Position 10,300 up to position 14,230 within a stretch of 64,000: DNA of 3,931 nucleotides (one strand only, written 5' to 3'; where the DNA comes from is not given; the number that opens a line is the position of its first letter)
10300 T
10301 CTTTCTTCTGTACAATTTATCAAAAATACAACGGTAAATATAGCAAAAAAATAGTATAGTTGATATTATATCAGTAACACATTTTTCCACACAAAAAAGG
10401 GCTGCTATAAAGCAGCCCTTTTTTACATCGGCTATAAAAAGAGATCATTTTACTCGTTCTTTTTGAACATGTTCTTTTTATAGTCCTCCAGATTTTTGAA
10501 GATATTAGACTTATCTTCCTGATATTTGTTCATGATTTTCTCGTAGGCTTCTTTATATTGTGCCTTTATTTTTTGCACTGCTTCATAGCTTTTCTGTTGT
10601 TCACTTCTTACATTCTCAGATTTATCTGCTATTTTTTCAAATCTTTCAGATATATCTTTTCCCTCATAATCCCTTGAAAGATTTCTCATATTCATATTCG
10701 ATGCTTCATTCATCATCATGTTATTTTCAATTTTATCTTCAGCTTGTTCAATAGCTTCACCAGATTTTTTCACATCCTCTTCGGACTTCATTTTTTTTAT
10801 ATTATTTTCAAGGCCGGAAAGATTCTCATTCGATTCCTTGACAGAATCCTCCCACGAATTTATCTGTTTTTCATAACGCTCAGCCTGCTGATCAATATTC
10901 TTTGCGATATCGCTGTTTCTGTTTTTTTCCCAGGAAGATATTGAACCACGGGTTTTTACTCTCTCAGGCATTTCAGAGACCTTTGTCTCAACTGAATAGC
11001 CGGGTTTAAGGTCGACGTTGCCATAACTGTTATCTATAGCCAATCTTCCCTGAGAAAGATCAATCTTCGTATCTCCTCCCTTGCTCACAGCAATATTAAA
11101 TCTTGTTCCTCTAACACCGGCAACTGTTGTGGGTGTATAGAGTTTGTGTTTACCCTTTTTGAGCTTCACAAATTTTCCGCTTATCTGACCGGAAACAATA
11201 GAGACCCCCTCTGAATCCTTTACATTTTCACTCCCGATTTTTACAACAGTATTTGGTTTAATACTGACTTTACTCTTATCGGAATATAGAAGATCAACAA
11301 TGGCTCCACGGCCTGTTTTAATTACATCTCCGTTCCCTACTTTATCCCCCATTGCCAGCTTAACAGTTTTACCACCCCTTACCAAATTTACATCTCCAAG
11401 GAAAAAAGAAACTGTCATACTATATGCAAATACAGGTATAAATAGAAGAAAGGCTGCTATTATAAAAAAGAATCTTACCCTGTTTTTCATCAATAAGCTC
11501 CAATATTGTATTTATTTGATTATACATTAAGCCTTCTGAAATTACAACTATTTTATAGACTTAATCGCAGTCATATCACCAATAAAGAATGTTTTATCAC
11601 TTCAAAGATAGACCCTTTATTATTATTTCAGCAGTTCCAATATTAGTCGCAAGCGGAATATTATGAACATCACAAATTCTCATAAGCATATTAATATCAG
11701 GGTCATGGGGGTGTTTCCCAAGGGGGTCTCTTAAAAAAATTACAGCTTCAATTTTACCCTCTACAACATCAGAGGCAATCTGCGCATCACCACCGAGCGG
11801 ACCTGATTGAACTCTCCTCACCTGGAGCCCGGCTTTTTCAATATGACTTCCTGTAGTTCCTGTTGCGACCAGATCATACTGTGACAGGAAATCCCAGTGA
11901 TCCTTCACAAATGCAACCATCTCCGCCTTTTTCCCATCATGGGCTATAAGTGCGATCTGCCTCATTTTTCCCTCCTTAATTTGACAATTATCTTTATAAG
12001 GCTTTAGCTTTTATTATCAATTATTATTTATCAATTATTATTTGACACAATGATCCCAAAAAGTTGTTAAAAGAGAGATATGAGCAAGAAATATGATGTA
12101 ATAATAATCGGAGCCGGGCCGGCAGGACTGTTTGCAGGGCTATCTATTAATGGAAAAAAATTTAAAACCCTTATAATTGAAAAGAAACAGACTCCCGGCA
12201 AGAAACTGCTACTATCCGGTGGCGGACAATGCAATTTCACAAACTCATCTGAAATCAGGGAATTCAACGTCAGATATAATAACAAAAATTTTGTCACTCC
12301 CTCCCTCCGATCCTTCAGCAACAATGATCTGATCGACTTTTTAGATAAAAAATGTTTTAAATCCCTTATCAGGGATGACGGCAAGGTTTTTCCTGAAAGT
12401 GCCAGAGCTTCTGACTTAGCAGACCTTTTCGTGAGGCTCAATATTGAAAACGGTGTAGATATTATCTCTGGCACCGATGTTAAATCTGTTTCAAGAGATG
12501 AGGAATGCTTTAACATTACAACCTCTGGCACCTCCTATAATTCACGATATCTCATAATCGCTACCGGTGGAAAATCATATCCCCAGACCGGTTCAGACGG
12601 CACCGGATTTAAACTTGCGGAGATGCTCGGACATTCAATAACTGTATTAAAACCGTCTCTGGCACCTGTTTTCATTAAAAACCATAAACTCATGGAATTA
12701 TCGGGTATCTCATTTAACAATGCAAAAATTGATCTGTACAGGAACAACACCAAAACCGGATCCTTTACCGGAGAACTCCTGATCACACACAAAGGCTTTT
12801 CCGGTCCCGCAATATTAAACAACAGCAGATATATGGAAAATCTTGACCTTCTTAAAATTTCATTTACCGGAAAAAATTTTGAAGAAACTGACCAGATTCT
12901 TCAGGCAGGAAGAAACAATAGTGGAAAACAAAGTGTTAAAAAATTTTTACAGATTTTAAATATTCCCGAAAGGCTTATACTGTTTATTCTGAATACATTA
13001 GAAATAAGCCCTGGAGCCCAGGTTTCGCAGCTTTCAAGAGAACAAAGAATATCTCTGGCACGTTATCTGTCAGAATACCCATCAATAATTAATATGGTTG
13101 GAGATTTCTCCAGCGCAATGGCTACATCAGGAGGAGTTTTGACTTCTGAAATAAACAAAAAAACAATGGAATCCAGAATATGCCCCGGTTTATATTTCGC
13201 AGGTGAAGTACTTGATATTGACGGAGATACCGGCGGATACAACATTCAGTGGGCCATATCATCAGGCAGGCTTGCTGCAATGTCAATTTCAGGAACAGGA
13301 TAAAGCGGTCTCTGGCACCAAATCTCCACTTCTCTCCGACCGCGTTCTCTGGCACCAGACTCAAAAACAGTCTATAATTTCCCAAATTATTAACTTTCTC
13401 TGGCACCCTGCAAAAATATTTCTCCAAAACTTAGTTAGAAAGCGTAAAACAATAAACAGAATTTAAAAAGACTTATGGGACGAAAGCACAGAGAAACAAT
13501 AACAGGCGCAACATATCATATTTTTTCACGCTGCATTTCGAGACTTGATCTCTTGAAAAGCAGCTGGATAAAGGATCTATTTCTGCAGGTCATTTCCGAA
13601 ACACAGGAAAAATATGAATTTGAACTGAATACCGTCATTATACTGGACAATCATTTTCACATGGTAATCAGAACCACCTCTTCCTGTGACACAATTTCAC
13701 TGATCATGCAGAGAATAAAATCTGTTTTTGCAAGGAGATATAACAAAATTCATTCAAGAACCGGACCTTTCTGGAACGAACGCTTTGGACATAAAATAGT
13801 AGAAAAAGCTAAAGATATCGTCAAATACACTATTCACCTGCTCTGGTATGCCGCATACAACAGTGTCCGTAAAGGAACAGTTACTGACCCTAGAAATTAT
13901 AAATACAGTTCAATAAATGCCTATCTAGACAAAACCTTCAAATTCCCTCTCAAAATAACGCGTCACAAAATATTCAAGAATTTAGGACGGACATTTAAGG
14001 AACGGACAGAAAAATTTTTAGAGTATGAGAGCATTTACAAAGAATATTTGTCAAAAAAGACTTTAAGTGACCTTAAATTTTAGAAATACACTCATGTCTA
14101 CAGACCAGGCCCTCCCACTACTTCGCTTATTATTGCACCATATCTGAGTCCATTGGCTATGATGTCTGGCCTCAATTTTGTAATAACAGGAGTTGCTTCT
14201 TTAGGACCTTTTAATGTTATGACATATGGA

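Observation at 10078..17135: Local, strand-biased over-representation of the 10-mer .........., both between genes and in several frames inside one gene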

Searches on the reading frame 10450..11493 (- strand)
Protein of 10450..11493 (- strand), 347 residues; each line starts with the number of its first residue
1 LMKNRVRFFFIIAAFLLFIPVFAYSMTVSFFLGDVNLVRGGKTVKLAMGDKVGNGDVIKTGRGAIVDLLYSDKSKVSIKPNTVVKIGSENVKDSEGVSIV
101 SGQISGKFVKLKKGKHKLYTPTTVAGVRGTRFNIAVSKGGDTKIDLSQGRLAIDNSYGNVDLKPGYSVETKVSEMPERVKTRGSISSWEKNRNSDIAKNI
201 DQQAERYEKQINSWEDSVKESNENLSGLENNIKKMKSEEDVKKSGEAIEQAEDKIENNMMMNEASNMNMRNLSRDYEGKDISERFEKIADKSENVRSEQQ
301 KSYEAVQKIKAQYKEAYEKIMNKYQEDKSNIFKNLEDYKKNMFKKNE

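Call 9: search_protein_families(library=pfam, proteins=[window:10450-11493:-])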
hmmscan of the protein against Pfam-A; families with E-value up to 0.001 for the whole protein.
window:10450-11493:- (347 aa): 1 family
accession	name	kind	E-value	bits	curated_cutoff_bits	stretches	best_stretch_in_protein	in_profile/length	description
PF04773.18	FecR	-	5.2e-14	52.9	24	1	56-150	1-95/97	FecR protein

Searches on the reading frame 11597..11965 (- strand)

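Call 9: search_protein_families(library=pfam, proteins=[window:11597-11965:-])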
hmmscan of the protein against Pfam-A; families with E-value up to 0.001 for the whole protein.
window:11597-11965:- (122 aa): 1 family
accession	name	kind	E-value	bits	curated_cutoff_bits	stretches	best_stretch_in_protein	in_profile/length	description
PF02142.27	MGS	-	3.8e-16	59.4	24.1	1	15-107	1-94/94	MGS-like domain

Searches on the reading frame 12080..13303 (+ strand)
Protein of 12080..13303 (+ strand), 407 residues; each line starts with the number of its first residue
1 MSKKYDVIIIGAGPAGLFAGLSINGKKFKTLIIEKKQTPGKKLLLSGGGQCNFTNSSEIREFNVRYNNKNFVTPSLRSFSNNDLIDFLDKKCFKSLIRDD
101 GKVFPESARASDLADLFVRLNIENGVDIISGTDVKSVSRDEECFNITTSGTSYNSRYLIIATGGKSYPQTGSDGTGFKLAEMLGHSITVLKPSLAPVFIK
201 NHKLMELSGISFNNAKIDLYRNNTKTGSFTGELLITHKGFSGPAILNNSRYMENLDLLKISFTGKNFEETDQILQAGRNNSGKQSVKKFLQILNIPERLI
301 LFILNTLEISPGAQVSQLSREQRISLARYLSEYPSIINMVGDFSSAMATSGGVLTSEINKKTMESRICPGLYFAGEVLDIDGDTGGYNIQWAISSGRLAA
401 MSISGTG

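Call 9: search_protein_families(library=pfam, proteins=[window:12080-13303:+])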
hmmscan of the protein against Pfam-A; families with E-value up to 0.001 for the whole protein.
window:12080-13303:+ (407 aa): 10 families
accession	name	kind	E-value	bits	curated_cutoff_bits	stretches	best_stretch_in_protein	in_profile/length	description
PF03486.20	HI0933_like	-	3.4e-77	259.6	50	1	6-401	2-243/244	HI0933-like protein Rossmann domain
PF22780.1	HI0933_like_1st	-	1e-21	77.9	27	1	192-345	2-162/165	HI0933-like protein barrel and H2TH domain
PF13738.12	Pyr_redox_3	-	2.9e-14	53.5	30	2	109-170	79-140/305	Pyridine nucleotide-disulphide oxidoreductase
PF07992.20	Pyr_redox_2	-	3.9e-10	40.1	26.1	1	5-169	1-114/291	Pyridine nucleotide-disulphide oxidoreductase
PF01266.30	DAO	-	1e-08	35.5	27.9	1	111-191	149-233/353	FAD dependent oxidoreductase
PF00890.30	FAD_binding_2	-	1.6e-08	34.6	20.4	1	6-51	1-46/414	FAD binding domain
PF01946.23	Thi4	-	6.4e-06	26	26.2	1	5-46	18-60/235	Thi4 family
PF01134.28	GIDA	-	1.7e-05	24.5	22.1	0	6-36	1-31/391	Glucose inhibited division protein A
PF12831.13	FAD_oxidored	-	0.00051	19.9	27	1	6-161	1-143/416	FAD dependent oxidoreductase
PF01494.25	FAD_binding_3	-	0.0009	19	22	0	4-38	1-35/349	FAD binding domain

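Call 15: search_protein_families(library=ncbifam, proteins=[window:12080-13303:+])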
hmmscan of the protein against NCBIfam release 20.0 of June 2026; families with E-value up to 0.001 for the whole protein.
window:12080-13303:+ (407 aa): 28 families (the best 25 are shown)
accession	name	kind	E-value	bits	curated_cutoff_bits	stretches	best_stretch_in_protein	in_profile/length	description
TIGR00275.1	TIGR00275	subfamily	2.2e-119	398.9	183.8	1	7-400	1-400/401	aminoacetone oxidase family FAD-binding enzyme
TIGR03862.1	flavo_PP4765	subfamily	5.6e-30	104.4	242.65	1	31-403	5-371/376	TIGR03862 family flavoprotein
TIGR04018.1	Bthiol_YpdA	hypoth_equivalog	3.7e-11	42.4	339.9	1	6-36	1-31/316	YpdA family putative bacillithiol disulfide reductase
TIGR01292.1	TRX_reduct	equivalog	1.5e-10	40.4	343.45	1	5-41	1-37/300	thioredoxin-disulfide reductase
TIGR02032.1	GG-red-SF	subfamily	1.9e-09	37.6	158.8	1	5-167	1-150/297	geranylgeranyl reductase family protein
TIGR03143.1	AhpF_homolog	hypoth_equivalog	1.5e-08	33.7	687.65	1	1-41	1-41/555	putative alkyl hydroperoxide reductase F subunit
NF009478.0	PRK12844.1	equivalog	7.1e-07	27.9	789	1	3-49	7-53/559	3-ketosteroid-delta-1-dehydrogenase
NF040505.1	ArsO_flavin_mono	equivalog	1.5e-06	27.9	425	0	121-169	84-132/346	ArsO family NAD(P)H-dependent flavin-containing monooxygenase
TIGR00292.1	TIGR00292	equivalog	3.2e-06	26.6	148.3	1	5-45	22-62/254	sulfide-dependent adenosine diphosphate thiazole synthase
NF033145.1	rif_monoox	equivalog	3.3e-06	26.2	800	1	6-167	2-155/472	rifampin monooxygenase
TIGR01350.1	lipoamide_DH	equivalog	4.1e-06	25.8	408.8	1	4-40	1-37/461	dihydrolipoyl dehydrogenase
NF006593.0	PRK09126.1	equivalog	4.8e-06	25.7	420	1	1-37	1-37/393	5-demethoxyubiquinol-8 5-hydroxylase UbiM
TIGR01377.1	soxA_mon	subfamily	6.5e-06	25.1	479.65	0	5-39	1-35/381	amino oxidase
TIGR04046.1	MSMEG_0569_nitr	hypoth_equivalog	1.6e-05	24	498.35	0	125-170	88-134/400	MSMEG_0569 family flavin-dependent oxidoreductase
NF033460.1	glycerol3P_ox_II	equivalog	3e-05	23.4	460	0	111-163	152-205/361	type 2 glycerol-3-phosphate oxidase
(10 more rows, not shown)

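Call 48: find_homologous_proteins(query=window:12080-13303:+, max_evalue=1e-30)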
Query window:12080-13303:+ (407 aa): 7867 proteins with E <= 1e-30 among 8000 candidates; the best 120 are listed.
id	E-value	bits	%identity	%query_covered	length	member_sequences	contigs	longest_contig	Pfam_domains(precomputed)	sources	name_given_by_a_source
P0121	1.1e-263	892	100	100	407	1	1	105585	PF01946.24,PF01266.31,PF22780.2,PF00890.31,PF07992.21,PF13738.13,PF03486.21,PF01134.29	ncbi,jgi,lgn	-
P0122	5.1e-129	449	54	98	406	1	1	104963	PF01266.31,PF22780.2,PF00890.31,PF13738.13,PF03486.21,PF01494.26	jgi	-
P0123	2.4e-116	407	48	100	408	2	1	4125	PF01266.31,PF22780.2,PF00890.31,PF07992.21,PF13738.13,PF03486.21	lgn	-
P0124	1.2e-114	401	52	97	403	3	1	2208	PF01946.24,PF22780.2,PF00890.31,PF07992.21,PF13738.13,PF03486.21,PF01134.29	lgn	-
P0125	3.8e-114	400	52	97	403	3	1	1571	PF01946.24,PF22780.2,PF00890.31,PF07992.21,PF13738.13,PF03486.21,PF01134.29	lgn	-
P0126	1.1e-113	398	48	99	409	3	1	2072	PF01266.31,PF22780.2,PF00890.31,PF13738.13,PF03486.21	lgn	-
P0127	1.4e-113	398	49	99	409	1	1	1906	PF01946.24,PF01266.31,PF22780.2,PF00890.31,PF07992.21,PF13738.13,PF03486.21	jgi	-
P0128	5.3e-113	396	52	97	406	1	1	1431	PF01946.24,PF22780.2,PF00890.31,PF07992.21,PF13738.13,PF03486.21,PF01134.29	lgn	-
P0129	1.1e-112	395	50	98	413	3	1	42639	PF01266.31,PF22780.2,PF00890.31,PF07992.21,PF13738.13,PF03486.21,PF01134.29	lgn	-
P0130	2.7e-112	394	47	100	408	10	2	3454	PF01266.31,PF22780.2,PF00890.31,PF07992.21,PF13738.13,PF03486.21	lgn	-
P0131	4.6e-112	393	48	98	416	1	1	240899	PF01946.24,PF01266.31,PF22780.2,PF13450.13,PF00890.31,PF07992.21,PF13738.13,PF03486.21,PF12831.14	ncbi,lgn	-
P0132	5.9e-112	393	48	98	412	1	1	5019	PF01946.24,PF01266.31,PF22780.2,PF00890.31,PF07992.21,PF13738.13,PF03486.21,PF01134.29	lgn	-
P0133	6.0e-112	393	51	98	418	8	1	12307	PF22780.2,PF07992.21,PF13738.13,PF03486.21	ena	-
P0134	7.5e-112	392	50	98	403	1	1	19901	PF22780.2,PF00890.31,PF07992.21,PF13738.13,PF03486.21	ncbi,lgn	-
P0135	7.5e-112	392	48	99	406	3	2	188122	PF22780.2,PF07992.21,PF13738.13,PF03486.21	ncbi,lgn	-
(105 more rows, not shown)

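Call 80: find_encoding_contigs(protein=P0122, flank=10000, max_places=2)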
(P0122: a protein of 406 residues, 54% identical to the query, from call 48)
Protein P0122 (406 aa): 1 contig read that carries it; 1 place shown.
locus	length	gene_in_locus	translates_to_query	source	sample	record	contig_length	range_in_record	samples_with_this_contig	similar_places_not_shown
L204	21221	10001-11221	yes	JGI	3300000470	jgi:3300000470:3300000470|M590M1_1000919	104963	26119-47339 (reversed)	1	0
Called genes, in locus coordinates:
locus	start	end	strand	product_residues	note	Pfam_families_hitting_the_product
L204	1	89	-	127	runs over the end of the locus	PF03334:PhaG_MnhG_YufB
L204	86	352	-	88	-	PF04066:MrpF_PhaF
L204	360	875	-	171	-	PF01899:MNHE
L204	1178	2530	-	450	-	PF00072:Response_reg, PF00989:PAS, PF08448:PAS_4, PF13426:PAS_9, PF13487:HD_5, PF01966:HD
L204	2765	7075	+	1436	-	PF01869:BcrAD_BadFG, PF09989:DUF2229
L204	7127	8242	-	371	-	PF01497:Peripla_BP_2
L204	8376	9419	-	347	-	PF04773:FecR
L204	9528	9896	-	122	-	PF02142:MGS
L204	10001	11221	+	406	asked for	PF00890:FAD_binding_2 (faint), PF01266:DAO (faint), PF01494:FAD_binding_3 (faint), PF03486:HI0933_like, PF13738:Pyr_redox_3, PF22780:HI0933_like_1st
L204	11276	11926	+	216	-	PF01694:Rhomboid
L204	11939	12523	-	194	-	PF07603:Lcl_C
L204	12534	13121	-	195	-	-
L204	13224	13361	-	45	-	-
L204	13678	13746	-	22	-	-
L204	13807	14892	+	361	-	PF08238:Sel1 (faint)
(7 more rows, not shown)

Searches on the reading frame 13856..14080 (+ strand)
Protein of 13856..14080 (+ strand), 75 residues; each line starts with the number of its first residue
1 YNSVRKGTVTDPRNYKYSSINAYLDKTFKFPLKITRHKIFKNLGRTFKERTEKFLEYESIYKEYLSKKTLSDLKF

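Call 67: search_protein_families(library=pfam, proteins=[window:13856-14080:+], max_evalue=1)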
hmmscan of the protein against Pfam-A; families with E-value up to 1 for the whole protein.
seq(75 aa): 1 family
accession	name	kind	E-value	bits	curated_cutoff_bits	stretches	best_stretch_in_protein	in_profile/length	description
PF13308.11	YARHG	-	0.017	15.5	27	1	20-63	14-58/85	YARHG domain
